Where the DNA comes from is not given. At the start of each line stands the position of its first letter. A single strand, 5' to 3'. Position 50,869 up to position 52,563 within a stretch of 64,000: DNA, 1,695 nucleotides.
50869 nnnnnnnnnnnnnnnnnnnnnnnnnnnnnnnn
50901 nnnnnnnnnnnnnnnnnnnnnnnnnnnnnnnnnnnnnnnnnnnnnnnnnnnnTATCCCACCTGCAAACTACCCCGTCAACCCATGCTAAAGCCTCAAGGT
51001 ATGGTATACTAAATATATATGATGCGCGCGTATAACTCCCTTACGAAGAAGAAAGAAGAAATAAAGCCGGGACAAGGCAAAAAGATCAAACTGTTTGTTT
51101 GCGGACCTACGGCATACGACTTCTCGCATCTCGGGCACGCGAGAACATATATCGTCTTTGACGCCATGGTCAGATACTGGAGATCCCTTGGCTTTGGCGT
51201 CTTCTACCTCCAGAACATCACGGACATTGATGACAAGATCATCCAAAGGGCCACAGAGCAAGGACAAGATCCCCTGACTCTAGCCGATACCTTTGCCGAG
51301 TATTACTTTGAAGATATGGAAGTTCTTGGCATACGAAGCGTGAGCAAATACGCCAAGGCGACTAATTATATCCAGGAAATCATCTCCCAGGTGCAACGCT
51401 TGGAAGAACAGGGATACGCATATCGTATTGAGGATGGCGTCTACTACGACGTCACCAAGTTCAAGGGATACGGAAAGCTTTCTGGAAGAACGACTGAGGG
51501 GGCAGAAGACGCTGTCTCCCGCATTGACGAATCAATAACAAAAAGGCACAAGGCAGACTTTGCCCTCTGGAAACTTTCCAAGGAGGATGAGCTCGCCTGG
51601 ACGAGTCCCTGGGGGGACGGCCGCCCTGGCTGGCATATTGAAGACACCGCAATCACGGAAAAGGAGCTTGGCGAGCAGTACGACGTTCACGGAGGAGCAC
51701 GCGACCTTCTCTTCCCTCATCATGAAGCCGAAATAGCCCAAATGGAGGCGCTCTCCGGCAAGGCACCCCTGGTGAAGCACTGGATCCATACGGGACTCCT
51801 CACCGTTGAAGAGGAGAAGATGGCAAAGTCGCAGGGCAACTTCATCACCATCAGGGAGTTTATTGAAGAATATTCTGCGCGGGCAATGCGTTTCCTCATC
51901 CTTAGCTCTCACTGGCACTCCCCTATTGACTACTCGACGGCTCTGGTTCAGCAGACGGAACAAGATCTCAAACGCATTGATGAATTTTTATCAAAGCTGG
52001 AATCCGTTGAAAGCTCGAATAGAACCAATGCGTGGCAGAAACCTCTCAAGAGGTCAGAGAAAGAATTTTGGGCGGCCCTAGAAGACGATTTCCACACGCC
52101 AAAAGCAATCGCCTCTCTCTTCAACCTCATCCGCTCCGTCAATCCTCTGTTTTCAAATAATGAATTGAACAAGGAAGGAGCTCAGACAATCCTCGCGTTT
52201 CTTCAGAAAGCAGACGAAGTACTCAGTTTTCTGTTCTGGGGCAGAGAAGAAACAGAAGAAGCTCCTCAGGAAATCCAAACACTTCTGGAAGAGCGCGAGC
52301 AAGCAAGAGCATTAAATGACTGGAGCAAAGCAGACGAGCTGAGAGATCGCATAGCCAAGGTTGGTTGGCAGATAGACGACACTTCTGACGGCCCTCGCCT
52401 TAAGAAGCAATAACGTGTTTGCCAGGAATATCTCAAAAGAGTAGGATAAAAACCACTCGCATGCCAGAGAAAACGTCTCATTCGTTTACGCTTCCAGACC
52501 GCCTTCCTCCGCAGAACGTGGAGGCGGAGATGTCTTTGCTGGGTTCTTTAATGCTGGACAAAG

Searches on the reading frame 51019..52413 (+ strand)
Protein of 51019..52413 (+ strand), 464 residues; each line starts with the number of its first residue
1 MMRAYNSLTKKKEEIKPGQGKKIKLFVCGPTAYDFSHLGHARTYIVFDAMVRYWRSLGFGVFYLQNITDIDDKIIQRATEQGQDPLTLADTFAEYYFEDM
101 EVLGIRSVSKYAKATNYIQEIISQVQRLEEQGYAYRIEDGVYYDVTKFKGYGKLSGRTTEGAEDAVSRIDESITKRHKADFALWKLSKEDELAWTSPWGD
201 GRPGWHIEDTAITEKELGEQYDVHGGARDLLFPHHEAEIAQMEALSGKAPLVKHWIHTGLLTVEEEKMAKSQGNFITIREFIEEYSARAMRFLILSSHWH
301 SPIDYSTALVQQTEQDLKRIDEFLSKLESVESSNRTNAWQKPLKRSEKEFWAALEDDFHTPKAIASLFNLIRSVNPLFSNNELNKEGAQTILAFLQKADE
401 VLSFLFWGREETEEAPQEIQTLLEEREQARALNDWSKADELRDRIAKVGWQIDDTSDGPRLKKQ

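Call 12: find_encoding_contigs(protein=window:51019-52413:+, flank=6000, max_places=10)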
Protein window:51019-52413:+ (464 aa): 2 contigs read that carry it; 2 places shown.
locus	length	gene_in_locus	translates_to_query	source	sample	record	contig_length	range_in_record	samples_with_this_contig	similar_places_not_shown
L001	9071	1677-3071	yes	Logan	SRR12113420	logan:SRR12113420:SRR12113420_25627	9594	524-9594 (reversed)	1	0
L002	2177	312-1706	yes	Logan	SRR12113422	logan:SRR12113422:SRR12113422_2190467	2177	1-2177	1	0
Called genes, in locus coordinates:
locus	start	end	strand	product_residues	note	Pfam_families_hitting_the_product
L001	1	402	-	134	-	?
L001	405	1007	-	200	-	PF04138:GtrA_DPMS_TM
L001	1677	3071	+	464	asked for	PF00133:tRNA-synt_1 (faint), PF01406:tRNA-synt_1e, PF09334:tRNA-synt_1g, PF09190:DALR_2, PF23493:CysS_C (weak)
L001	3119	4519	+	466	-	PF00772:DnaB, PF13481:AAA_25, PF03796:DnaB_C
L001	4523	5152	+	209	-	PF21176:RecR_HhH, PF13662:Toprim_4, PF01751:Toprim (faint), PF21175:RecR_C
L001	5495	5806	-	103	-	PF00829:Ribosomal_L21p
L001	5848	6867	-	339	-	PF02646:RmuC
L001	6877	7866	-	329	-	PF01699:Na_Ca_ex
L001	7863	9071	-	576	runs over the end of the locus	?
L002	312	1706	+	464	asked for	PF00133:tRNA-synt_1 (faint), PF01406:tRNA-synt_1e, PF09334:tRNA-synt_1g, PF09190:DALR_2, PF23493:CysS_C (weak)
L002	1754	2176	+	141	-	?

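Call 13: search_protein_families(library=pfam, proteins=[window:51019-52413:+], max_evalue=0.01)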
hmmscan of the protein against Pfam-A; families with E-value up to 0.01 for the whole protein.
window:51019-52413:+ (464 aa): 7 families
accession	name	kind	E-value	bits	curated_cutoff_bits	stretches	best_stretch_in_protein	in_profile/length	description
PF01406.26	tRNA-synt_1e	-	1.4e-108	363.3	27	1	16-314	3-300/301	tRNA synthetases class I (C) catalytic domain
PF09334.17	tRNA-synt_1g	-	6.7e-18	65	20.1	2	35-147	13-126/391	tRNA synthetases class I (M)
PF09190.17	DALR_2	-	5.1e-10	40.2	22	1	349-405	1-56/57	DALR domain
PF00133.28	tRNA-synt_1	-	3.2e-07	29.9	22.7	1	238-300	346-408/414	tRNA synthetases class I (I, L, M and V)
PF23493.1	CysS_C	-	7.5e-07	29.6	23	1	413-451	2-40/51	Cysteinyl-tRNA ligase anticodon binding domain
PF01921.24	tRNA-synt_1f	-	0.0001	21.8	27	1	261-336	276-351/360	tRNA synthetases class I (K)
PF00750.26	tRNA-synt_1d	-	0.0078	15.7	23.3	0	10-70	8-69/349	tRNA synthetases class I (R), catalytic domain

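Call 14: find_related_loci(query=window:51019-52413:+, collection=genome_contigs, flank=4000)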
Query window:51019-52413:+ (464 aa) in genome_contigs; peptide patterns used: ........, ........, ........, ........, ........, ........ (x = any residue, [..] = any of these).
175 stretches matched a pattern; 4 encode a relative of the query (tblastn E <= 1e-3); 4 distinct loci.
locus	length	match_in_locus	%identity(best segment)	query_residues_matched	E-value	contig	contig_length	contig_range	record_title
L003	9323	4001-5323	35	2-458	3e-85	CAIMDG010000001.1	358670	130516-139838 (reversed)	uncultured bacterium isolate KTt_bin-0975 genome assembly, contig: bin-0975:1/3, whole genome shotgun sequence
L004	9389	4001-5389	34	1-463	3e-84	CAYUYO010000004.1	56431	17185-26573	MAG TPA_asm: uncultured Candidatus Saccharibacteria bacterium isolate SRP178699_co1_489 genome assembly, contig: NODE_47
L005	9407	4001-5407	32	1-458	1e-69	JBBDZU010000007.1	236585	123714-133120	MAG: Candidatus Saccharimonadales bacterium isolate LejiaD_47_37 Lejia_D_82_length_236585_cov_21, whole genome shotgun s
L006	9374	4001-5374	38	2-464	1e-103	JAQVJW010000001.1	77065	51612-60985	MAG: Patescibacteria group bacterium isolate STE_72 NODE_507_length_77065_cov_7.021316_Sandtown_E, whole genome shotgun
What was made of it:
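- Tried and rejected: The species-representative genome scan with CysRS found only relatives at 32-38% identity (call 14).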

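Call 16: find_homologous_proteins(query=window:51019-52413:+, max_evalue=1e-60)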
Query window:51019-52413:+ (464 aa): 7988 proteins with E <= 1e-60 among 8000 candidates; the best 120 are listed.
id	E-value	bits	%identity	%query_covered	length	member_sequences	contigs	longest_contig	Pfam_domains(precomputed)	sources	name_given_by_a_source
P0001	0.0e+0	1054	100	100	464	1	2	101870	PF09334.18,PF01406.26,PF23493.2,PF00133.29,PF09190.18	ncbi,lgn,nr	ncbi:MAG: cysteine--tRNA ligase [Parcubacteria group bacterium]|nr:cysteine--tRNA ligase [Parcubacte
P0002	1.4e-263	893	84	100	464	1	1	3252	PF09334.18,PF01406.26,PF23493.2,PF00133.29,PF09190.18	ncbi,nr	ncbi:MAG: cysteine--tRNA ligase [bacterium]|nr:cysteine--tRNA ligase [bacterium]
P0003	1.9e-253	859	80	100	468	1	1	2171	PF09334.18,PF01406.26,PF23493.2,PF00133.29,PF09190.18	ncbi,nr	ncbi:MAG: cysteine--tRNA ligase [Parcubacteria group bacterium]|nr:cysteine--tRNA ligase [Parcubacte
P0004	1.3e-249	847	78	100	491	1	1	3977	PF09334.18,PF01406.26,PF23493.2,PF00133.29,PF09190.18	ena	-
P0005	2.1e-245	833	78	100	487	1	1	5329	PF09334.18,PF01406.26,PF23493.2,PF00133.29,PF09190.18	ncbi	-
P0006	9.6e-237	804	76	100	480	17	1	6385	PF09334.18,PF01406.26,PF23493.2,PF00133.29,PF09190.18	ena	-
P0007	1.5e-236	804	75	100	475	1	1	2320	PF09334.18,PF01406.26,PF23493.2,PF00133.29,PF09190.18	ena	-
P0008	5.8e-186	637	60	100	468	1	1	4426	PF09334.18,PF01406.26,PF23493.2,PF01921.25,PF00133.29,PF09190.18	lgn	-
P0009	3.2e-182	624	60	100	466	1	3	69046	PF09334.18,PF01406.26,PF23493.2,PF01921.25,PF00133.29,PF09190.18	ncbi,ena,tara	tara:strand:- start:7667 stop:9067 length:1401 start_codon:yes stop_codon:yes gene_type:complete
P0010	1.0e-180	619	59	100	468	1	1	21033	PF09334.18,PF01406.26,PF01921.25,PF00133.29,PF09190.18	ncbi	-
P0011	2.6e-180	618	58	100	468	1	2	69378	PF09334.18,PF01406.26,PF01921.25,PF00133.29,PF09190.18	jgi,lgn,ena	-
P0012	3.1e-180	618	58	100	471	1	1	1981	PF09334.18,PF01406.26,PF23493.2,PF01921.25,PF00133.29,PF09190.18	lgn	-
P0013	2.3e-179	615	58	100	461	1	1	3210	PF09334.18,PF01406.26,PF01921.25,PF00133.29,PF09190.18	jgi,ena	-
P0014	3.1e-179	615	58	100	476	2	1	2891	PF09334.18,PF01406.26,PF23493.2,PF01921.25,PF00133.29,PF09190.18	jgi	jgi:cysteinyl-tRNA synthetase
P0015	3.4e-179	614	58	100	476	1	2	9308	PF09334.18,PF01406.26,PF23493.2,PF01921.25,PF00133.29,PF09190.18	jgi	jgi:cysteinyl-tRNA synthetase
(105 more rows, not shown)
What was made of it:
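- Beyond codon 10 the sequence diverges faster than the flanking proteins, which are 75-84% identical (call 16).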

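Call 17: find_encoding_contigs(protein=P0002, flank=6000, max_places=4)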
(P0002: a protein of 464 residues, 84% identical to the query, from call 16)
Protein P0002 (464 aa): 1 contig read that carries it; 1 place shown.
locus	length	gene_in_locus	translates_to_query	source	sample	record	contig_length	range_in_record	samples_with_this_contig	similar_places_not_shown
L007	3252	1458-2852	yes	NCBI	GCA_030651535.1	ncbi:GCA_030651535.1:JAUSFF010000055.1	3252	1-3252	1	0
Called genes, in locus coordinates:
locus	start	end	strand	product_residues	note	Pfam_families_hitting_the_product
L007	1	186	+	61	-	?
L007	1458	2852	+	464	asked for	PF00133:tRNA-synt_1 (faint), PF01406:tRNA-synt_1e, PF09334:tRNA-synt_1g, PF09190:DALR_2, PF23493:CysS_C (weak)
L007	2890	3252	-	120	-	PF12637:TSCPD (weak)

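Call 18: find_encoding_contigs(protein=P0004, flank=6000, max_places=4)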
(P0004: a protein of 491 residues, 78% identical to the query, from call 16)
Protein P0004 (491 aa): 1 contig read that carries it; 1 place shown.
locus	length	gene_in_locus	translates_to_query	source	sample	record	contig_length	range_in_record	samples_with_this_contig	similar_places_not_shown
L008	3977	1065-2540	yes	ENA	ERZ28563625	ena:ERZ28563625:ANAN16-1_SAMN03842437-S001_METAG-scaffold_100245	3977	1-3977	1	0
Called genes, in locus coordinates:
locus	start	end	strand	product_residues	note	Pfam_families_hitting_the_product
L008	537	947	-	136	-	-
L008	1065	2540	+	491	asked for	PF01406:tRNA-synt_1e, PF09334:tRNA-synt_1g, PF00133:tRNA-synt_1 (weak), PF09334:tRNA-synt_1g (weak), PF09190:DALR_2, PF23493:CysS_C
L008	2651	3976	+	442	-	?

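Call 19: find_encoding_contigs(protein=P0005, flank=6000, max_places=4)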
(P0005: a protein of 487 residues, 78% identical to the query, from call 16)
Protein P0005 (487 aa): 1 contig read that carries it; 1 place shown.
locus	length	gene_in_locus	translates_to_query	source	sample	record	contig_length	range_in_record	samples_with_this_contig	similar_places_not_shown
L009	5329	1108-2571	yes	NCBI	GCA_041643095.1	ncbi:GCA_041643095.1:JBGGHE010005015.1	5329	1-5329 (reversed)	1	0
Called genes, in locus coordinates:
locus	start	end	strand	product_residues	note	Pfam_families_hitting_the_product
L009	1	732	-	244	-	?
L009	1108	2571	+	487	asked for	PF01406:tRNA-synt_1e, PF09334:tRNA-synt_1g, PF00133:tRNA-synt_1 (weak), PF09190:DALR_2, PF23493:CysS_C (weak)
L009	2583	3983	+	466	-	PF00772:DnaB, PF13481:AAA_25, PF03796:DnaB_C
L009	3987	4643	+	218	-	PF21176:RecR_HhH, PF13662:Toprim_4, PF21175:RecR_C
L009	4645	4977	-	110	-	PF00829:Ribosomal_L21p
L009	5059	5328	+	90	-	?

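Call 20: find_encoding_contigs(protein=P0006, flank=6000, max_places=4)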
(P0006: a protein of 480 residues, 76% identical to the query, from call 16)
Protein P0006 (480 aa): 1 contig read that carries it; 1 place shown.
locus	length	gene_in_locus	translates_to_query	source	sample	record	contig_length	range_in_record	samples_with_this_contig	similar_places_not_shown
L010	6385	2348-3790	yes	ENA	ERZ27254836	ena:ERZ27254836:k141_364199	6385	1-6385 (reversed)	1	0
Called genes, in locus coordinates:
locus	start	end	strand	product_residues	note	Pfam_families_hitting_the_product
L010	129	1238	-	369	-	PF05496:RuvB_N (faint), PF13177:DNA_pol3_delta2, PF00004:AAA, PF13401:AAA_22 (weak), PF22608:DNAX_ATPase_lid, PF12169:DNA_pol3_gamma3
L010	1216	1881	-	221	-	PF04138:GtrA_DPMS_TM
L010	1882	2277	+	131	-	-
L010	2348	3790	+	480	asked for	PF01406:tRNA-synt_1e, PF09334:tRNA-synt_1g, PF00133:tRNA-synt_1 (weak), PF09190:DALR_2, PF23493:CysS_C (weak)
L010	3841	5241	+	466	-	PF00772:DnaB, PF13481:AAA_25, PF03796:DnaB_C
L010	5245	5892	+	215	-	PF21176:RecR_HhH, PF01751:Toprim (faint), PF13662:Toprim_4, PF21175:RecR_C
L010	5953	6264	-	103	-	PF00829:Ribosomal_L21p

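Call 22: find_encoding_contigs(protein=P0003, flank=6000, max_places=4)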
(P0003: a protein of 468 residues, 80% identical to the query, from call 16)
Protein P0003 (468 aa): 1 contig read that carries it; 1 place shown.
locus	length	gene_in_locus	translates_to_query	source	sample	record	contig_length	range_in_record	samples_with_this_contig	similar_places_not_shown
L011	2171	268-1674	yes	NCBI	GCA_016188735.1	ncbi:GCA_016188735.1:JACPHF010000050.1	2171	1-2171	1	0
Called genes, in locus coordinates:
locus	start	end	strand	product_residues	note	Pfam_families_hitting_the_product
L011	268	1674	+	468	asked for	PF00133:tRNA-synt_1 (faint), PF01406:tRNA-synt_1e, PF09334:tRNA-synt_1g, PF09190:DALR_2, PF23493:CysS_C (weak)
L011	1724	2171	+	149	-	PF00772:DnaB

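Call 23: find_encoding_contigs(protein=P0007, flank=6000, max_places=4)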
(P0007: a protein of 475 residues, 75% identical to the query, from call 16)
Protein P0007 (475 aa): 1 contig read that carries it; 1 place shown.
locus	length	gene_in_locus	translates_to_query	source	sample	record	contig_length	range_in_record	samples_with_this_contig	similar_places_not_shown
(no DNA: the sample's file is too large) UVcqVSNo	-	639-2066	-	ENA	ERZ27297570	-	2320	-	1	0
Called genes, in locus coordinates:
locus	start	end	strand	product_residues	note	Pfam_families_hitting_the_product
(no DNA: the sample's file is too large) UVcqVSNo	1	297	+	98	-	?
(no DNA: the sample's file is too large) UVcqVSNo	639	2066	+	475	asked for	PF01406:tRNA-synt_1e, PF09334:tRNA-synt_1g, PF00133:tRNA-synt_1 (weak), PF09190:DALR_2, PF23493:CysS_C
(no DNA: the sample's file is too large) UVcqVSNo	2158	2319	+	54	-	?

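Call 58: search_protein_families(library=pfam, proteins=[L010:1882-2277:+, L008:537-947:-], max_evalue=1)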
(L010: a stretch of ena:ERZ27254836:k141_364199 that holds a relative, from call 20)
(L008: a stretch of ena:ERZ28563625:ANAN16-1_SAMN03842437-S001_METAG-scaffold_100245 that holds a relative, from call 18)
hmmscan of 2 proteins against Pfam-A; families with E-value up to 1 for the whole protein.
L010:1882-2277:+ (131 aa): 0 families

L008:537-947:- (136 aa): 0 families
